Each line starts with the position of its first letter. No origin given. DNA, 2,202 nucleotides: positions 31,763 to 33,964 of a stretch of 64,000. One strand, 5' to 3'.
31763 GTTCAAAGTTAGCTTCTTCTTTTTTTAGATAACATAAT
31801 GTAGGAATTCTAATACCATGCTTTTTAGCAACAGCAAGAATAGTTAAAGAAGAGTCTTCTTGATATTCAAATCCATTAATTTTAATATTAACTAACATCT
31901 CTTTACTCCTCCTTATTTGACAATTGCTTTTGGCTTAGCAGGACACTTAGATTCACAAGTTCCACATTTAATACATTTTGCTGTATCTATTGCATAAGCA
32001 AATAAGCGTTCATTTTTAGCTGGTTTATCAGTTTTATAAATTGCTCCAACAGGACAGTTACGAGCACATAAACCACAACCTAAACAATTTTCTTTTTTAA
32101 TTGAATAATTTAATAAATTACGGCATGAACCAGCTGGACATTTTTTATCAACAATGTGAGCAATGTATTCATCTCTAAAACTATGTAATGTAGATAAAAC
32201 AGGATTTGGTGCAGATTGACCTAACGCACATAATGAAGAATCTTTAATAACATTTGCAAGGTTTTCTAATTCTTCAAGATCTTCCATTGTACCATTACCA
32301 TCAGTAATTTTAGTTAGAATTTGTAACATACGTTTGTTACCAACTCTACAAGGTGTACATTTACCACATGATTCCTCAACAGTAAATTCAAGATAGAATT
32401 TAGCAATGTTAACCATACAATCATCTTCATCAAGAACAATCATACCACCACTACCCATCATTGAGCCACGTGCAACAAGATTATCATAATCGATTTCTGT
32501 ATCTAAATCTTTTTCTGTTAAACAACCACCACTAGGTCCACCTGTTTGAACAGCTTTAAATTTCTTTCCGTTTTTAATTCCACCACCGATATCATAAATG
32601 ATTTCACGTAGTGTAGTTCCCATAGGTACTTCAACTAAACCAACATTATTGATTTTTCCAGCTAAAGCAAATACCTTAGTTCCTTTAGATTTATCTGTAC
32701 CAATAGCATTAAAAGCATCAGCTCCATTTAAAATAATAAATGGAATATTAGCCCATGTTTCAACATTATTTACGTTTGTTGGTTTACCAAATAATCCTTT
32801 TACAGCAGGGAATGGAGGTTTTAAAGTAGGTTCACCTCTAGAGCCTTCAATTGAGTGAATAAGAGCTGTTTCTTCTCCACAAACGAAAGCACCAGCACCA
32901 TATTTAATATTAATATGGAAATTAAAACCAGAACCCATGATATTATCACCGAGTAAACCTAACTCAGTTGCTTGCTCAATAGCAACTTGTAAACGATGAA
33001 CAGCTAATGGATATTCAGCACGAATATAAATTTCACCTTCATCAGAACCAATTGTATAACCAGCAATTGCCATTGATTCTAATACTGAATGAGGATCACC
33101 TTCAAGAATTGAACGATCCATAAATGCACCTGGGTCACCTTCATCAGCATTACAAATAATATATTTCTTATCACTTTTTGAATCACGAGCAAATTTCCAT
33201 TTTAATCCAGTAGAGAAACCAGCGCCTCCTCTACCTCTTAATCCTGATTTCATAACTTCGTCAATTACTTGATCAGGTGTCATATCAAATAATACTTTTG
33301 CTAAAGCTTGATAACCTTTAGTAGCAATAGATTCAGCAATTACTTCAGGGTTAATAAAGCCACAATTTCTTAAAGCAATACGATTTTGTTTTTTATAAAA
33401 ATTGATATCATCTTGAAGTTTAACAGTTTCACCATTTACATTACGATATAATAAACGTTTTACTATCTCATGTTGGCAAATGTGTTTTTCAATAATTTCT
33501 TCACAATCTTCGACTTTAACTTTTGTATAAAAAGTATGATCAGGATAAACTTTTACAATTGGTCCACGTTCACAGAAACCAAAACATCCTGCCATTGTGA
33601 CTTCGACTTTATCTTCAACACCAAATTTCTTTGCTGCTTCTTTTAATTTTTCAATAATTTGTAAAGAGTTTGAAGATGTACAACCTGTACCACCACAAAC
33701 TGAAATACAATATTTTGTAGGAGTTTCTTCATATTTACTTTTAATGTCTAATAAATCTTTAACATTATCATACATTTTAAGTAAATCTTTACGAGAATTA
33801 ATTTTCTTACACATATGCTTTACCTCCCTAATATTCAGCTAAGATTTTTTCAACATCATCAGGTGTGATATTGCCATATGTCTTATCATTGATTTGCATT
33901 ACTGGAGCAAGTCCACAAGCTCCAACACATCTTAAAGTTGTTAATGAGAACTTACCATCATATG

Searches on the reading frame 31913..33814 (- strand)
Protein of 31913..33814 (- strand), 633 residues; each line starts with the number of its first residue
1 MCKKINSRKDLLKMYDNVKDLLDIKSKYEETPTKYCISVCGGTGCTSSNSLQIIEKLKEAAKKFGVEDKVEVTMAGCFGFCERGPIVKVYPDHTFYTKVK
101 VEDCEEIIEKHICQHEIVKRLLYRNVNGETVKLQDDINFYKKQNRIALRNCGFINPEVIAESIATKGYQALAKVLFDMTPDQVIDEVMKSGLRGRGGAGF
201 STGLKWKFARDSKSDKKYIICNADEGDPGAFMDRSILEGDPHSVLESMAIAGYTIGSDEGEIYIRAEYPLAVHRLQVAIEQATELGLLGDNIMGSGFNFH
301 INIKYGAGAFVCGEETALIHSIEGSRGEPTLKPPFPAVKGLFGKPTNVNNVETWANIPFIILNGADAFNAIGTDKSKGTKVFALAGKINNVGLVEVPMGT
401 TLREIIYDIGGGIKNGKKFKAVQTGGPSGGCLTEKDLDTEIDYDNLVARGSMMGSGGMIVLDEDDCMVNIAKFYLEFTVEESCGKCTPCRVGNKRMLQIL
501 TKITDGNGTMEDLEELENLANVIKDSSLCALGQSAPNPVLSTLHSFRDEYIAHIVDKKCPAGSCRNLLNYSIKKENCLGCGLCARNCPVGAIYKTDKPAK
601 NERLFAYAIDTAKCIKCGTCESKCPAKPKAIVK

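Call 66: search_protein_families(library=pfam, proteins=[window:31913-33814:-], max_evalue=0.00001)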
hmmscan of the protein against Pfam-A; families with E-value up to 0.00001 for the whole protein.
window:31913-33814:- (633 aa): 9 families
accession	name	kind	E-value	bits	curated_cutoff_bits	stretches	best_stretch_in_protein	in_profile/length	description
PF01512.22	Complex1_51K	-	6.4e-44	149.9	31.2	1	187-358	1-149/150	Nuo51 FMN-binding domain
PF10589.14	NADH_4Fe-4S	-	1.5e-34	118.2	23.5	1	470-553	2-85/85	NADH-ubiquinone oxidoreductase-F iron-sulfur binding region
PF12838.12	Fer4_7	-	3.2e-09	37.5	27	1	576-626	1-50/52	4Fe-4S dicluster domain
PF00037.32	Fer4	-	4.1e-09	36.3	21.1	1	572-593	3-24/24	4Fe-4S binding domain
PF01257.25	2Fe-2S_thioredx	-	4.1e-08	33.6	24.8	1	29-110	59-143/145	Thioredoxin-like [2Fe-2S] ferredoxin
PF12837.12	Fer4_6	-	3.6e-07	30.3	25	0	572-592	4-24/24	4Fe-4S binding domain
PF10531.15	SLBB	-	1.2e-06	28.7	27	1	382-430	2-53/55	SLBB domain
PF13183.11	Fer4_8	-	3.9e-06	27.8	27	0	575-627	3-67/68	4Fe-4S dicluster domain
PF13187.11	Fer4_9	-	4.1e-06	27.2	27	1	576-627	1-50/52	4Fe-4S dicluster domain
